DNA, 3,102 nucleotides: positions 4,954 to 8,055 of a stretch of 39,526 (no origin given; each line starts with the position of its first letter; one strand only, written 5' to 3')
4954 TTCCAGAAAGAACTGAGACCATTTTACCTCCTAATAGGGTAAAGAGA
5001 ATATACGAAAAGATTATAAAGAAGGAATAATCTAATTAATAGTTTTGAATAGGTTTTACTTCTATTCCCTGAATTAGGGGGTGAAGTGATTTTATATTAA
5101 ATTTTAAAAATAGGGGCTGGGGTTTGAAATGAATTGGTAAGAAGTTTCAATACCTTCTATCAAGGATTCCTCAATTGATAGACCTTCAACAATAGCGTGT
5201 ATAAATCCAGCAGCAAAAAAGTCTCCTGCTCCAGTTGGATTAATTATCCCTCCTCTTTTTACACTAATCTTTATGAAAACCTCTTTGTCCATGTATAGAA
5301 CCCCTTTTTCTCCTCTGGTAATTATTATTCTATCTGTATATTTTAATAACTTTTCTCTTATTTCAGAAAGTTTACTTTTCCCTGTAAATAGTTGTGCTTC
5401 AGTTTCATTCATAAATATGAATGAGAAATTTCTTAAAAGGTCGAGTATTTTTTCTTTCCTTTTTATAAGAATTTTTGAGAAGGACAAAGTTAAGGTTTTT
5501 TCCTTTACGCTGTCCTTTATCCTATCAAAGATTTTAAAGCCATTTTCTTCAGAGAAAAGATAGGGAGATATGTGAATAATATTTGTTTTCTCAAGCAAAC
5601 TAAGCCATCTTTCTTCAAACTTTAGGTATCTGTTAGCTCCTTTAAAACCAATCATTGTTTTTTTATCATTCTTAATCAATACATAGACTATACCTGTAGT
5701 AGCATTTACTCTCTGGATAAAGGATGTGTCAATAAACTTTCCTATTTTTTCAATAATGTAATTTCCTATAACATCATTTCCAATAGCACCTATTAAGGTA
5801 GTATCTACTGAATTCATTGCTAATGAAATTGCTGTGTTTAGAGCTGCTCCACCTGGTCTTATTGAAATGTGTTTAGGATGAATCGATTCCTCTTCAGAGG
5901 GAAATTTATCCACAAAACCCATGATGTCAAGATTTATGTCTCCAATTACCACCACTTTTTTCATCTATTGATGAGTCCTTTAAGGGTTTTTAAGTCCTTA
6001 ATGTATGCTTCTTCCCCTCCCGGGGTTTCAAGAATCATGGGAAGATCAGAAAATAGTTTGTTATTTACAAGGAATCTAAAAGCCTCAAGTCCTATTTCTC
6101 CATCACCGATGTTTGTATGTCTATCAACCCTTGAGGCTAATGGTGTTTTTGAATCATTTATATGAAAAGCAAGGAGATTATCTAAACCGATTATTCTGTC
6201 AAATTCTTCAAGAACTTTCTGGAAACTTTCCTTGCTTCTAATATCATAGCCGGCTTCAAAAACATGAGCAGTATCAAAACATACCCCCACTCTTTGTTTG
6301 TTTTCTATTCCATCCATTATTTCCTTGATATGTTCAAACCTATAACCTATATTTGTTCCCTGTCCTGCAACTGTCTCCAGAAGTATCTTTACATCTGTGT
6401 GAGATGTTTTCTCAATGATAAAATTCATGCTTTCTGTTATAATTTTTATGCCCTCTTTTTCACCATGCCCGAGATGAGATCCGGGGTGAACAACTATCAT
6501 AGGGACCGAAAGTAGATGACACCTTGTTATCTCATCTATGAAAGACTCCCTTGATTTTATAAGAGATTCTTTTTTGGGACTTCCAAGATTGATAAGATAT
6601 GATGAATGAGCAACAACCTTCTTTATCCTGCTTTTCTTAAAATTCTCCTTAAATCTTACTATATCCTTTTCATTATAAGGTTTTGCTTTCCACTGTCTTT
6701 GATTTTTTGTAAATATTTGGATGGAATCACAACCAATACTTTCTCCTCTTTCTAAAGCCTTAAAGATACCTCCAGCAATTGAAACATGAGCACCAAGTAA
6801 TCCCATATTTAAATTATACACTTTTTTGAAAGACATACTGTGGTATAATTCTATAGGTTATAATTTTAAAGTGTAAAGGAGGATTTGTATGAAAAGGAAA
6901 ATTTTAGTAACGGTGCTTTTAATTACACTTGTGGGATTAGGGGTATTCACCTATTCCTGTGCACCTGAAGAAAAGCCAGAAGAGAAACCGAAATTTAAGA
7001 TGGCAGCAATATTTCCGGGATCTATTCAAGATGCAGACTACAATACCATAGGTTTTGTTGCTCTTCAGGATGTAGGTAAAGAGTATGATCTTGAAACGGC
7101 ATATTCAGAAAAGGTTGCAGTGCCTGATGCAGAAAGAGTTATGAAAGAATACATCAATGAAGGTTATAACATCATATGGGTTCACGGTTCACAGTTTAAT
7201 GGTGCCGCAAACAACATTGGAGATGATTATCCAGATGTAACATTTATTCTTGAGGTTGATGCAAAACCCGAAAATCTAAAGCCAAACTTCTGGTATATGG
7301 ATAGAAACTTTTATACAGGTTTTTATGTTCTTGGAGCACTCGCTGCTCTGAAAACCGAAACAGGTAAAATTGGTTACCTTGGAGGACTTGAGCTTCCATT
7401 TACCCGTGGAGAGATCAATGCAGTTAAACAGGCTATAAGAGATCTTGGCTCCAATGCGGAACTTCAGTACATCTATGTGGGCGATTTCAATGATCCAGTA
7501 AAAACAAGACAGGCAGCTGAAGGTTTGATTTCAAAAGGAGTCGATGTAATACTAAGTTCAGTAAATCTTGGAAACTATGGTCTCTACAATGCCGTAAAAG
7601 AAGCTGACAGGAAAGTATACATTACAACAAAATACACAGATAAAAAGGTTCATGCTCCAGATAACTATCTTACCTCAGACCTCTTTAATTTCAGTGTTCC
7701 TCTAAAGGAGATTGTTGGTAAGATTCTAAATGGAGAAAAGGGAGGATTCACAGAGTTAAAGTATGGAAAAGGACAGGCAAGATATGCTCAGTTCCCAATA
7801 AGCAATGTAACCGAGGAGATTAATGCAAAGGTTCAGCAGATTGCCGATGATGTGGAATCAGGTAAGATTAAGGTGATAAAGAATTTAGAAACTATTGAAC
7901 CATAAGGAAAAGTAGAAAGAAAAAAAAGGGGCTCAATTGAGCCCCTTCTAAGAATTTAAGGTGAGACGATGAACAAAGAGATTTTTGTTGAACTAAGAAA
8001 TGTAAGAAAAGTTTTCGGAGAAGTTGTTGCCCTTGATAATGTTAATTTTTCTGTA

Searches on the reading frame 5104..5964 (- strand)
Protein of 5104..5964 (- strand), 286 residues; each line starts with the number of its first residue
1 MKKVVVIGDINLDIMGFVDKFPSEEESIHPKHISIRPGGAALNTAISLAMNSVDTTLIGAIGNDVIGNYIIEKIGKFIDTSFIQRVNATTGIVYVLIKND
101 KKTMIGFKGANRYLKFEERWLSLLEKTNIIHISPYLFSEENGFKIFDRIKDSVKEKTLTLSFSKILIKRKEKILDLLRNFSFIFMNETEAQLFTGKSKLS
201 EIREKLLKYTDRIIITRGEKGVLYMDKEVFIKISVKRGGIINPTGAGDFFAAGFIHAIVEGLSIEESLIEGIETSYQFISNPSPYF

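Call 39: search_protein_families(library=pfam, proteins=[window:5104-5964:-], max_evalue=0.0001)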
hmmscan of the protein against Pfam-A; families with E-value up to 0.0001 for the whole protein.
window:5104-5964:- (286 aa): 1 family
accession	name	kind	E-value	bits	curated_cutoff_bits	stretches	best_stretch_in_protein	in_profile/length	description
PF00294.29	PfkB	-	2.6e-44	152.2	25.8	1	1-275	1-286/302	pfkB family carbohydrate kinase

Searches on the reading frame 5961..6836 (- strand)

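Call 39: search_protein_families(library=pfam, proteins=[window:5961-6836:-], max_evalue=0.0001)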
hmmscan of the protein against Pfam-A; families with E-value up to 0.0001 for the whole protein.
window:5961-6836:- (291 aa): 1 family
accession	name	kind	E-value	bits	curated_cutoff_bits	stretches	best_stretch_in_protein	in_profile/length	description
PF01261.30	AP_endonuc_2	-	4.5e-59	200.6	31.1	1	32-286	5-247/249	Xylose isomerase-like TIM barrel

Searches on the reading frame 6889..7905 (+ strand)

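Call 39: search_protein_families(library=pfam, proteins=[window:6889-7905:+], max_evalue=0.0001)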
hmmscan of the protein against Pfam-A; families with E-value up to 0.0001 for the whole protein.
window:6889-7905:+ (338 aa): 1 family
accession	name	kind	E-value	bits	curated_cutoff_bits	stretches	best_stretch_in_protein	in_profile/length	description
PF02608.20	Bmp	-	7.4e-36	124.1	24.1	1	37-286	3-254/301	ABC transporter substrate-binding protein PnrA-like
